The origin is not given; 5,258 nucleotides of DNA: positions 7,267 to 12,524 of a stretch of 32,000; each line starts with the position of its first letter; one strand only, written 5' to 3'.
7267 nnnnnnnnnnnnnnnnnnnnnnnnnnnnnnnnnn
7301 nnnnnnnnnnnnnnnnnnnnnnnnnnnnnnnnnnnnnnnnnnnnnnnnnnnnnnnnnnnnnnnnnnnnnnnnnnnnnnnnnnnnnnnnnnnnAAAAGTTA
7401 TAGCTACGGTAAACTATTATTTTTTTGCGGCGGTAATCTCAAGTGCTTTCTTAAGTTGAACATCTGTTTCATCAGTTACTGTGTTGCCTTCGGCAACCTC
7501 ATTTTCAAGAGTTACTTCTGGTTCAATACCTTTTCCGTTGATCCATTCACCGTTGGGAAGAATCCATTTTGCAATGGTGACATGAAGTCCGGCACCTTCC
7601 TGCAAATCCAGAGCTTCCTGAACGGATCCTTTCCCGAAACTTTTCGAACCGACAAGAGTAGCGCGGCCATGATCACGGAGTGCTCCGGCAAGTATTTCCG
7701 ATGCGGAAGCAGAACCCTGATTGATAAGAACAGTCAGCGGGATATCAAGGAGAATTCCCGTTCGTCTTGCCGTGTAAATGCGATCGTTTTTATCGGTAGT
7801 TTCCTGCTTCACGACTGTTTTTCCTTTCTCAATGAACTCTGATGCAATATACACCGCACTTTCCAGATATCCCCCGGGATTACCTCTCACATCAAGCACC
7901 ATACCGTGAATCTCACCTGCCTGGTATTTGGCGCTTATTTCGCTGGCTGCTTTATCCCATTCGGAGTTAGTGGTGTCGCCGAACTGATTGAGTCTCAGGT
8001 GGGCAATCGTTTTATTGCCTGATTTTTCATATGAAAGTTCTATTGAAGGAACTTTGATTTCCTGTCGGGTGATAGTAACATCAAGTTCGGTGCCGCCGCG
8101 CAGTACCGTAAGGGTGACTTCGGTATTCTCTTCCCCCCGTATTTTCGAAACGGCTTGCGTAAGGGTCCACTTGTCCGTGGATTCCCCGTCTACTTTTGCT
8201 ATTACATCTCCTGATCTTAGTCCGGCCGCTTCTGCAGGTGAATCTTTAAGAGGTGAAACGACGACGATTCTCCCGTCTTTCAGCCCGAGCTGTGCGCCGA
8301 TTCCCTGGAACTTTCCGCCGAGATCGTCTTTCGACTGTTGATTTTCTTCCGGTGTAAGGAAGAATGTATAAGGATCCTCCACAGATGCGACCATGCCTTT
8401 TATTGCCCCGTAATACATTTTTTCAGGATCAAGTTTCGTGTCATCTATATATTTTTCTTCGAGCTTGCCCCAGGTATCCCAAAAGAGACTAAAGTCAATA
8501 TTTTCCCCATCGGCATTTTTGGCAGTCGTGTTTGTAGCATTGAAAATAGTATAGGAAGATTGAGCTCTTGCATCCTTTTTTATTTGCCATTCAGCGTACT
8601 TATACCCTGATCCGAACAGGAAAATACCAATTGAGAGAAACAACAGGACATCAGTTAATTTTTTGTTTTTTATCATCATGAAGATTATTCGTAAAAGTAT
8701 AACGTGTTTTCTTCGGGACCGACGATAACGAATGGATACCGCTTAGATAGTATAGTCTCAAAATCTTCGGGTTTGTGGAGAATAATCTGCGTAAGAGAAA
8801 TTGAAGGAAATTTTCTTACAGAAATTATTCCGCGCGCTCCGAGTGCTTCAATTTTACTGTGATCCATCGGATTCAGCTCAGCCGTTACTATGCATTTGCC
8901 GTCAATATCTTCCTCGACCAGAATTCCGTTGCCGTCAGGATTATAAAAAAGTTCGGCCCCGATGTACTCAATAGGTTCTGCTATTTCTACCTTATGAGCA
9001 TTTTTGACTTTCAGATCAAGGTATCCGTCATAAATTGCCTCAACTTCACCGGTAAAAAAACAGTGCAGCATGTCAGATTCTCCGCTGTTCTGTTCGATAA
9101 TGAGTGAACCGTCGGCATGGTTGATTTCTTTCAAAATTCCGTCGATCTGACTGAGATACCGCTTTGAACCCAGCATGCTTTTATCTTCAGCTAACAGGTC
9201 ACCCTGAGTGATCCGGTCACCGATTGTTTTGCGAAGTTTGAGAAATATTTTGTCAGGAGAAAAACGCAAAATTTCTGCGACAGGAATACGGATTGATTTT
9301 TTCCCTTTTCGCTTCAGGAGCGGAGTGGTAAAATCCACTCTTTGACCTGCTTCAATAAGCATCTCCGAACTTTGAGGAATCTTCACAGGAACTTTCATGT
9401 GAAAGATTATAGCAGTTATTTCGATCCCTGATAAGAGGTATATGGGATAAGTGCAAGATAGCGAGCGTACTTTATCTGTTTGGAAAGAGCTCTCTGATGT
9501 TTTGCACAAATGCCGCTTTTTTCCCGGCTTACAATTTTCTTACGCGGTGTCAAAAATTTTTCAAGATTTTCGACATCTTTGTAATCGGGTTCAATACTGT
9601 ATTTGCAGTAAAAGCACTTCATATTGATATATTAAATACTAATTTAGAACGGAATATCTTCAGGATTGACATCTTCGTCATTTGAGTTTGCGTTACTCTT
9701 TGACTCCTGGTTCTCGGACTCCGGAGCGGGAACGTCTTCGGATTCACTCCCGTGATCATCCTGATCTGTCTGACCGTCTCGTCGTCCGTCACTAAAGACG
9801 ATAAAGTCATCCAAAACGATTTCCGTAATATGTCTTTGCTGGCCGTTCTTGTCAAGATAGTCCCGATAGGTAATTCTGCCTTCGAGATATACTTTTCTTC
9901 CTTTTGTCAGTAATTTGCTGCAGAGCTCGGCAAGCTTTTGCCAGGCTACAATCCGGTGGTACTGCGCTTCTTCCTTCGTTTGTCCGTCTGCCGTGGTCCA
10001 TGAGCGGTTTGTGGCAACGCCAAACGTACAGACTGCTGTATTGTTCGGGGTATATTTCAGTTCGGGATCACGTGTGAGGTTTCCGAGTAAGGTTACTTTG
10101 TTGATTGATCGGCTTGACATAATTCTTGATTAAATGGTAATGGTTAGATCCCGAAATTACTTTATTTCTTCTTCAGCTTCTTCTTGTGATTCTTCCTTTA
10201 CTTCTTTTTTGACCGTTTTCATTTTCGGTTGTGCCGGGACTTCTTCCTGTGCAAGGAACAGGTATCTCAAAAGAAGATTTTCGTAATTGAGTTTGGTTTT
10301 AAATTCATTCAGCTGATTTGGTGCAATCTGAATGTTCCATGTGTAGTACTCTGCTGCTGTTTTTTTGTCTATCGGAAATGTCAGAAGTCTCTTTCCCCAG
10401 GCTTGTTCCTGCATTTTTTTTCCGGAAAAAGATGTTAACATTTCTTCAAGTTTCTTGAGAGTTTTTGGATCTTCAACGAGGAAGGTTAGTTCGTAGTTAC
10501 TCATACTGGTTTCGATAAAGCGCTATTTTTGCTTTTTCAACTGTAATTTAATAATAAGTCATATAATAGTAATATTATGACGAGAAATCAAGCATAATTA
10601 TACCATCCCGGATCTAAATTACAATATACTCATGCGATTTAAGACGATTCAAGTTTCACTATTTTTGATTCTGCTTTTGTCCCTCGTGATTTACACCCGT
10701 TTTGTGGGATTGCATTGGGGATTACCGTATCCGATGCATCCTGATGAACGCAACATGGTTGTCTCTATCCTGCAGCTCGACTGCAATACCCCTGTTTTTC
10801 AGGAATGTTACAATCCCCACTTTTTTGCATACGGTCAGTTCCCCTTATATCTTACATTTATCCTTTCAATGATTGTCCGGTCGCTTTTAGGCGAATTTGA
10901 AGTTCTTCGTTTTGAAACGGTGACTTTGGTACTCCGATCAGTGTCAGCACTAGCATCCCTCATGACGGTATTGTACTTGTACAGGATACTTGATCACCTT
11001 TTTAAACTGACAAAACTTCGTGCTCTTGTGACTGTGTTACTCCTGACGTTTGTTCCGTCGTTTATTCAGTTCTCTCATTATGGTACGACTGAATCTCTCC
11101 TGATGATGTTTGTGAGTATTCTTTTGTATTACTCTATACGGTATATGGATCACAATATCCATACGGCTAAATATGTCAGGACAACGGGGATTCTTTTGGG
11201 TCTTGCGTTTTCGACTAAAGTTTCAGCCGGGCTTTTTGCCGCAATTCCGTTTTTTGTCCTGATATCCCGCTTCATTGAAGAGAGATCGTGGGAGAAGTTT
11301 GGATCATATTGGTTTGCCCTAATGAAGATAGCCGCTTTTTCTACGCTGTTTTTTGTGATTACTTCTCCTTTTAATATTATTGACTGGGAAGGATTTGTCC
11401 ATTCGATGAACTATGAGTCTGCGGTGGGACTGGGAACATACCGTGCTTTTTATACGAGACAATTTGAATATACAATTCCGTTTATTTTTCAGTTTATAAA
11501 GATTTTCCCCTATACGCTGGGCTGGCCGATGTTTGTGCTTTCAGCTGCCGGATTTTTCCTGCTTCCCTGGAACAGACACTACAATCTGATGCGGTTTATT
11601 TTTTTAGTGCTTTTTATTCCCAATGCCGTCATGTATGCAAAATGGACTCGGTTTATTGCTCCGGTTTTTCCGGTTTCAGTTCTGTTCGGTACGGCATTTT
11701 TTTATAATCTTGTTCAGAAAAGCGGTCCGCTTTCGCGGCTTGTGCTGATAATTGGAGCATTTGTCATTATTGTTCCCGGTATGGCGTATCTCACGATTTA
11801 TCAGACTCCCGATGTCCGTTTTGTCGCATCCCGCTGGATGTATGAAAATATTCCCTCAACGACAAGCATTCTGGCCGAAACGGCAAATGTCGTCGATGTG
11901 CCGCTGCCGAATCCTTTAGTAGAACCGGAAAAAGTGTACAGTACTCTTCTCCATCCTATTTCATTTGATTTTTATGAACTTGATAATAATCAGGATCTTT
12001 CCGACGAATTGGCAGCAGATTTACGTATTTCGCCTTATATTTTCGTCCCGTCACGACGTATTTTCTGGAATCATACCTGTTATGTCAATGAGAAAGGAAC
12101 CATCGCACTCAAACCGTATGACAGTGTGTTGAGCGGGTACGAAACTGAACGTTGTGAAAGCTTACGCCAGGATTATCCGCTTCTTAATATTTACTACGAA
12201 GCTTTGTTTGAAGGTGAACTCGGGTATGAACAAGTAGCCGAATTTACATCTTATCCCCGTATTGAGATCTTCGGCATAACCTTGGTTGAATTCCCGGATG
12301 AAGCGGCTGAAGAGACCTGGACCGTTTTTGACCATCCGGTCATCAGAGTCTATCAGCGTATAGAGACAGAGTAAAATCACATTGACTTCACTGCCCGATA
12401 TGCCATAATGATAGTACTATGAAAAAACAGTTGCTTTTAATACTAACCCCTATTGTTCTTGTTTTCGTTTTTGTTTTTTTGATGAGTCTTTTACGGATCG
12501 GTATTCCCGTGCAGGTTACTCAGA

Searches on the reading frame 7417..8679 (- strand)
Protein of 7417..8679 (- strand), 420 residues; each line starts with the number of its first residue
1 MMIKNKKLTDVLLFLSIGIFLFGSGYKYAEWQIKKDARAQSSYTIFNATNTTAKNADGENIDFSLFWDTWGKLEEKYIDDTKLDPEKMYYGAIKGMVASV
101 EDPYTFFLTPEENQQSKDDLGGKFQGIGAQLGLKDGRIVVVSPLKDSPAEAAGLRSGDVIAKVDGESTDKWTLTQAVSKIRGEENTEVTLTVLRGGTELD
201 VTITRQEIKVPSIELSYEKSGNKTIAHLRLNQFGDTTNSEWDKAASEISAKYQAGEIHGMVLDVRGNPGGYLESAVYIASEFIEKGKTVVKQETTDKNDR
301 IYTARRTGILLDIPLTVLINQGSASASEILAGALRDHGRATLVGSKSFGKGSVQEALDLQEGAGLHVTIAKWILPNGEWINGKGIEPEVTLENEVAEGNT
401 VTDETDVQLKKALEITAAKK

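Call 73: search_protein_families(library=pfam, proteins=[window:7417-8679:-])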
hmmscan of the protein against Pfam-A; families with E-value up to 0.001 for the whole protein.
window:7417-8679:- (420 aa): 5 families
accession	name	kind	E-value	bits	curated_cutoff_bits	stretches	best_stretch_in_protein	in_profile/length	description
PF03572.23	Peptidase_S41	-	1.5e-48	164.9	24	1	225-390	2-164/165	Peptidase family S41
PF13180.12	PDZ_2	-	1.1e-13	51.7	27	1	126-203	2-78/80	PDZ domain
PF17820.7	PDZ_6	-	3.9e-13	49.4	27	1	139-194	1-54/54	PDZ domain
PF00595.29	PDZ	-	4.1e-12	46.7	23.2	1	126-193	11-81/81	PDZ domain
PF22694.1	CtpB_N-like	-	2.3e-07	31.6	27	1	21-108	2-81/85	Activating protease CtpB N-terminal domain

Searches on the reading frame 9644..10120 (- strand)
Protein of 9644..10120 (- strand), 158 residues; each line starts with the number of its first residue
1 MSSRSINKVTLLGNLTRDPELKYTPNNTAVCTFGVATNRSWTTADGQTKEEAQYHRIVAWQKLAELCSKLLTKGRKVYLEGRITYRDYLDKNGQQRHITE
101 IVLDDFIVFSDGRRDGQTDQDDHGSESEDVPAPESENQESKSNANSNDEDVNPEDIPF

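Call 74: search_protein_families(library=pfam, proteins=[window:9644-10120:-])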
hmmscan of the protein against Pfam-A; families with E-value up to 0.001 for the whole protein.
window:9644-10120:- (158 aa): 1 family
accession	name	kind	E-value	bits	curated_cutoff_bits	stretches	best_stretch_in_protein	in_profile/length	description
PF00436.31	SSB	-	2.1e-35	121.3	26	1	6-106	1-101/104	Single-strand binding protein family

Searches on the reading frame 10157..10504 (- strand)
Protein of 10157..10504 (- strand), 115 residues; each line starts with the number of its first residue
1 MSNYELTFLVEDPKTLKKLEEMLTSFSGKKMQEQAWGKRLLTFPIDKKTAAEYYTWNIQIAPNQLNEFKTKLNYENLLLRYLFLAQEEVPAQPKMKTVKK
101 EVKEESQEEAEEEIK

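Call 74: search_protein_families(library=pfam, proteins=[window:10157-10504:-])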
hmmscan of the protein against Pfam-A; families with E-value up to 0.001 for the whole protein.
window:10157-10504:- (115 aa): 1 family
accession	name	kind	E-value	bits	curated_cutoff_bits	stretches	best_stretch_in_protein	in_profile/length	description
PF01250.22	Ribosomal_S6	-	2e-12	47.6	27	1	4-84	2-89/90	Ribosomal protein S6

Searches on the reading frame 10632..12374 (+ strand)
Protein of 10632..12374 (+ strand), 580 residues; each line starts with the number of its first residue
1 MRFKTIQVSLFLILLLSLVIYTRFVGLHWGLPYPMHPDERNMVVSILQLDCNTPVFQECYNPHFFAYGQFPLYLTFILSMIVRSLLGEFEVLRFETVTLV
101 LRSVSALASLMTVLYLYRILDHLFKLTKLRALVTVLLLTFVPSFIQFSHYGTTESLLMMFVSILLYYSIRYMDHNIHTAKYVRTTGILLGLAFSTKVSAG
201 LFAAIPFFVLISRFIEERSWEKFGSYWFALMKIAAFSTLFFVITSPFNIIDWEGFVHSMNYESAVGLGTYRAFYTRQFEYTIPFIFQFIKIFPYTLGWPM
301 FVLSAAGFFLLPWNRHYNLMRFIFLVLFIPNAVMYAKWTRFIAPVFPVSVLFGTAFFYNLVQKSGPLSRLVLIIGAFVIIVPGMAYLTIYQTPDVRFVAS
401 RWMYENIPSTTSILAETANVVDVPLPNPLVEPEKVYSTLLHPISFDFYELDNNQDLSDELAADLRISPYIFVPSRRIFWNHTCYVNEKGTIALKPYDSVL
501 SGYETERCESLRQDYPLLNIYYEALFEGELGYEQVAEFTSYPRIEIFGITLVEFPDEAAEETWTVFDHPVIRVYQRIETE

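Call 74: search_protein_families(library=pfam, proteins=[window:10632-12374:+])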
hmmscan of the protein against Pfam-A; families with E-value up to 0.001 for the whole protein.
window:10632-12374:+ (580 aa): 1 family
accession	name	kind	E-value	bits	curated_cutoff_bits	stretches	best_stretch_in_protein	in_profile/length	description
PF13231.12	PMT_2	-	1.2e-14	55.3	26.1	1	98-238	21-156/160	Dolichyl-phosphate-mannose-protein mannosyltransferase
